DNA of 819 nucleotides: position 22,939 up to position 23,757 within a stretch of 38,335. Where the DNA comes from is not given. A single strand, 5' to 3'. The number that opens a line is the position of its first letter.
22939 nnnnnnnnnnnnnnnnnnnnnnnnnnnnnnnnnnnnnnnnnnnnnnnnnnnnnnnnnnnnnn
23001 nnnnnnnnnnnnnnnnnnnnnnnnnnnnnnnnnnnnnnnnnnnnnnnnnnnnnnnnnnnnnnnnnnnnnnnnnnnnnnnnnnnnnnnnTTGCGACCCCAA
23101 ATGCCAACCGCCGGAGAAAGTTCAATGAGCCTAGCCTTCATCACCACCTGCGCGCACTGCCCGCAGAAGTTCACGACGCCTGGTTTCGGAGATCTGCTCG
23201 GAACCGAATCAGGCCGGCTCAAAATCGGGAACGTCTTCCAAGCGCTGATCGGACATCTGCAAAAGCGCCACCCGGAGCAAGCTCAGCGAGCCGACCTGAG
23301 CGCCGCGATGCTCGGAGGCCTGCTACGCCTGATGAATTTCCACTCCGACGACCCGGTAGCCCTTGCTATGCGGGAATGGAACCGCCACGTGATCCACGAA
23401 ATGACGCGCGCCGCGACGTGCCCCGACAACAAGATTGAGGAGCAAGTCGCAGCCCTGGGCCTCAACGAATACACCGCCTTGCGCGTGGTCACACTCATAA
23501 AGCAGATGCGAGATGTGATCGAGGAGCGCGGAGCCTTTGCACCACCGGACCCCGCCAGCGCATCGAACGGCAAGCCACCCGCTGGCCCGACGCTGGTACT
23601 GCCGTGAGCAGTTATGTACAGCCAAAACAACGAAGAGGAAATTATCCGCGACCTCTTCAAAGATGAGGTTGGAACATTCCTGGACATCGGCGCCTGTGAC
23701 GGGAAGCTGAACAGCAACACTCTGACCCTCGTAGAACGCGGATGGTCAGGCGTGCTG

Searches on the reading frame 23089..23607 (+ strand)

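Call 23: search_protein_families(library=phrogs, max_evalue=0.01, proteins=[window:23089-23607:+])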
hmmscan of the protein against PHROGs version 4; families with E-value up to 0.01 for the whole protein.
window:23089-23607:+ (172 aa): 1 family
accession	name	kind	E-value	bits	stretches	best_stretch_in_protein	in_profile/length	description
phrog_10992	-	unknown function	0.0019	18.9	1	8-119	17-130/165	-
